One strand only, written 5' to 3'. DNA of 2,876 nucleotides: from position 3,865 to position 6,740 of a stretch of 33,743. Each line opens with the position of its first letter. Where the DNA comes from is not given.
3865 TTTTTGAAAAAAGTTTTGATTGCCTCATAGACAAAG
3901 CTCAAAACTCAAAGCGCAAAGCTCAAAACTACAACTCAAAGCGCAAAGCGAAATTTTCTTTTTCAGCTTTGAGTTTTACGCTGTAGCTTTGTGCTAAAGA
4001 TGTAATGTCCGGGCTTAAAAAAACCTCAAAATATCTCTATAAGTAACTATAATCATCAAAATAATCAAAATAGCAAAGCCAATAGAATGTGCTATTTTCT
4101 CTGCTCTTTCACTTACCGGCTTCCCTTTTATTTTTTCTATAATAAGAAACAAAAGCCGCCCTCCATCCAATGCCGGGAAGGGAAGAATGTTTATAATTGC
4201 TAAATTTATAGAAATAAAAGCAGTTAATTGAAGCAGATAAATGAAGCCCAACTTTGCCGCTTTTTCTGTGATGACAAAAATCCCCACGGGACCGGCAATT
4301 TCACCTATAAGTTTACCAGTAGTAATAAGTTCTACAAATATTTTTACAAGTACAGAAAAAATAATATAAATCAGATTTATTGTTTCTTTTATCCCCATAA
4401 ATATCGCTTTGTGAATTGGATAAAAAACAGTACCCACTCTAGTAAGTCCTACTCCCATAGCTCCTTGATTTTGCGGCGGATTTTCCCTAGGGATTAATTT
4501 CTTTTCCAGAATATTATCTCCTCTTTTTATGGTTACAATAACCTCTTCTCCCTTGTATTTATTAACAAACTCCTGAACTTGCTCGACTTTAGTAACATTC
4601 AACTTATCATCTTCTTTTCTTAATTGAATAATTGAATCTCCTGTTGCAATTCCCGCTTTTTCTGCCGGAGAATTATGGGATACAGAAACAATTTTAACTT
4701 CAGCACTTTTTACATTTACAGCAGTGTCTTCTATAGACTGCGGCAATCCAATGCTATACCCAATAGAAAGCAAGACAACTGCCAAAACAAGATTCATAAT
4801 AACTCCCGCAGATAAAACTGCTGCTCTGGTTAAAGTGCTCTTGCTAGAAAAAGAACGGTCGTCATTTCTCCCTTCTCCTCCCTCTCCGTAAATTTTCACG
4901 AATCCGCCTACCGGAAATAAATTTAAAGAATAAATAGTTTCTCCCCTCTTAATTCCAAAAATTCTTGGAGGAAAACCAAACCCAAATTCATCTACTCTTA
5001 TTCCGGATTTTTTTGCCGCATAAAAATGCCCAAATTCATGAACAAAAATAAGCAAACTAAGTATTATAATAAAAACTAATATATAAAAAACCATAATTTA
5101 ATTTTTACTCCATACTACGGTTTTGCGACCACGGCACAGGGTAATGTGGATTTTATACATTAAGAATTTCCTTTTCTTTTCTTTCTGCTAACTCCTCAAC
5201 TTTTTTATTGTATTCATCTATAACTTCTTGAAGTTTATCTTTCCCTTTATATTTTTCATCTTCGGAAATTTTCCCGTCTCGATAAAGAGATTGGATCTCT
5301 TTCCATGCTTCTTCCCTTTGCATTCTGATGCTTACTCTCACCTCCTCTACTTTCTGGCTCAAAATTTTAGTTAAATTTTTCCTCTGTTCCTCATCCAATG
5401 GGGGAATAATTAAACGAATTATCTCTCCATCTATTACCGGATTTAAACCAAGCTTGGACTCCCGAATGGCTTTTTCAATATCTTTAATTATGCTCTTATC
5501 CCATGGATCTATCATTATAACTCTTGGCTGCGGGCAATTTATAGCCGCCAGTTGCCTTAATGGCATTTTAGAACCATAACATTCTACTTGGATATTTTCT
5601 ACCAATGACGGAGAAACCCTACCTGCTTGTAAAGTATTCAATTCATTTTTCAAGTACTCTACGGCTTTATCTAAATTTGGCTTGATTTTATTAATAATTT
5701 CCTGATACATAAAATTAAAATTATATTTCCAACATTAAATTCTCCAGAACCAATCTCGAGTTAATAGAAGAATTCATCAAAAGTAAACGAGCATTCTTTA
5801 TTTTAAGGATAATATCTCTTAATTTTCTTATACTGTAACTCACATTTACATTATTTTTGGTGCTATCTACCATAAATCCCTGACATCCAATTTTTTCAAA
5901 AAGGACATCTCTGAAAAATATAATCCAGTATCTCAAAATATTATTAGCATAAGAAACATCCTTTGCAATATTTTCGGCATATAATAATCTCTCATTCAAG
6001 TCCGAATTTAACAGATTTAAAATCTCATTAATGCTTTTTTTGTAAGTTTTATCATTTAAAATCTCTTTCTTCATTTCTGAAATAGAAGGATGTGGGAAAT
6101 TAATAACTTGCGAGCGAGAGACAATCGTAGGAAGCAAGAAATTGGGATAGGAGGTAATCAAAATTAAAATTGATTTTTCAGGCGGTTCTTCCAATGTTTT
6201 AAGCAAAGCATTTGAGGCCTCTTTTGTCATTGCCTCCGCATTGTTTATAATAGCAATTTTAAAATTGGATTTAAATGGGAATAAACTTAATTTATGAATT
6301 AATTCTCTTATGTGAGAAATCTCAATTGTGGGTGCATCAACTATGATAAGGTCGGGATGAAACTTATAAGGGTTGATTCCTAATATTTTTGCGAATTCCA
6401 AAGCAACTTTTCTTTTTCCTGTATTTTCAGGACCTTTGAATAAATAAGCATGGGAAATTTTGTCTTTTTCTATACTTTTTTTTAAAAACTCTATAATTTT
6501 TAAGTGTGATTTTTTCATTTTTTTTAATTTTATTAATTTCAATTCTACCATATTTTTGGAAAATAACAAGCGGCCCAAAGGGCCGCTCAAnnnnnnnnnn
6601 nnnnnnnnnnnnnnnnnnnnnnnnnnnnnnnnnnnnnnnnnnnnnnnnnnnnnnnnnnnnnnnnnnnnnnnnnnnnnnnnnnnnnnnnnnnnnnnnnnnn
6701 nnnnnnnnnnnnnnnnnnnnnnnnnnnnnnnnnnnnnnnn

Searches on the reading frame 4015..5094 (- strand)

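Call 13: search_protein_families(library=pfam, proteins=[window:4015-5094:-])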
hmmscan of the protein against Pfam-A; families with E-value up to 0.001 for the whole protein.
window:4015-5094:- (359 aa): 4 families
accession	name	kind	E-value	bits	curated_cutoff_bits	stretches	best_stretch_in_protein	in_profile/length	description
PF02163.28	Peptidase_M50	-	2.2e-60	204.2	27.2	1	8-346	2-221/221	Peptidase family M50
PF13180.12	PDZ_2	-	1.3e-06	29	27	1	128-197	9-75/80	PDZ domain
PF17820.7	PDZ_6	-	0.00016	21.8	27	1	135-191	2-54/54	PDZ domain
PF00595.29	PDZ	-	0.00023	21.9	23.2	1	130-189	24-80/81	PDZ domain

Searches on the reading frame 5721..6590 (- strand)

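Call 57: search_protein_families(library=pfam, proteins=[window:5721-6590:-], max_evalue=0.001)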
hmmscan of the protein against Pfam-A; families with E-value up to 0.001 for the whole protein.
window:5721-6590:- (289 aa): 2 families
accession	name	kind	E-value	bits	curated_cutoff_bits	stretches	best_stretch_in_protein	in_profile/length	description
PF13177.12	DNA_pol3_delta2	-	1.1e-39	136.4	27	2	78-167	68-159/161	DNA polymerase III, delta subunit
PF00004.35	AAA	-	0.00017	22.5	21.2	1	50-163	2-126/131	ATPase family associated with various cellular activities (AAA)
